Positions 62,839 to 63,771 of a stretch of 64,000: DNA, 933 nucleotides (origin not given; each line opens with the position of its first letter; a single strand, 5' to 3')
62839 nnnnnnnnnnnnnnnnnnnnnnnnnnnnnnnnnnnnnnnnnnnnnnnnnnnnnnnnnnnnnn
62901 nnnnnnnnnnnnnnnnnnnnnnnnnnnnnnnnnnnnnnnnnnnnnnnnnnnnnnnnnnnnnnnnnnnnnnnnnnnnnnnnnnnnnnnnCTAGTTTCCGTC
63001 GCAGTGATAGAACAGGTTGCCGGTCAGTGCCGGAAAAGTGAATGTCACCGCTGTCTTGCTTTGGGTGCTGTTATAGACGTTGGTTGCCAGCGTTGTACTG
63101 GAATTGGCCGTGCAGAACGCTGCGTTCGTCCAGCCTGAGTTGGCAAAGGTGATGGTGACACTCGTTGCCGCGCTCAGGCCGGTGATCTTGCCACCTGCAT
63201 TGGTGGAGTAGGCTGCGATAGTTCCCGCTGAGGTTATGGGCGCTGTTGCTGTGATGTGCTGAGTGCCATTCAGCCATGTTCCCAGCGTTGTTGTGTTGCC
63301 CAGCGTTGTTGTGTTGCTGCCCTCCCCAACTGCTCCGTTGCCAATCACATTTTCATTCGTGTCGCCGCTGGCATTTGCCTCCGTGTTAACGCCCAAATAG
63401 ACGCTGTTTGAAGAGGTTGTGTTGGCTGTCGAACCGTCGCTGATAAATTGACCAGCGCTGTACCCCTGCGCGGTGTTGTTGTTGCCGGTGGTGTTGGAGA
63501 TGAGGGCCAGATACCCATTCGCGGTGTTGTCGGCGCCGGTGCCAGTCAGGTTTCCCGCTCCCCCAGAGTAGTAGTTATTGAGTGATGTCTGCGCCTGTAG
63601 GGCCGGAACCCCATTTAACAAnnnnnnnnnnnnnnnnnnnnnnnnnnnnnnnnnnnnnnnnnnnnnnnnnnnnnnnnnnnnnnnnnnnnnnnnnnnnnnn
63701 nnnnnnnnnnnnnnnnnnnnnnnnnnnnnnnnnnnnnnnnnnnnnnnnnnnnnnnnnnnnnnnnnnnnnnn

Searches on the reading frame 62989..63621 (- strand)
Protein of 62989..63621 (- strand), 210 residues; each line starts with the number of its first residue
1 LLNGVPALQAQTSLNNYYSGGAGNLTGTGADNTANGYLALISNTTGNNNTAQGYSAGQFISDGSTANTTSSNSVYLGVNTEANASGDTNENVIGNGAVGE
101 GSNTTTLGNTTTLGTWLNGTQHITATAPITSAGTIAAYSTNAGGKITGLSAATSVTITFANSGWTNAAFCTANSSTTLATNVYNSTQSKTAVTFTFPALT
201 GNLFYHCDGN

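Call 21: search_protein_families(library=pfam, max_evalue=0.01, proteins=[window:62992-63621:-])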
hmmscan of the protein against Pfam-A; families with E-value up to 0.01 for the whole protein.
seq(210 aa): 0 families

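Call 30: find_encoding_contigs(protein=window:62989-63621:-, flank=10000, max_places=4)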
Protein window:62989-63621:- (210 aa): no gene with exactly this product is on record in the collection.
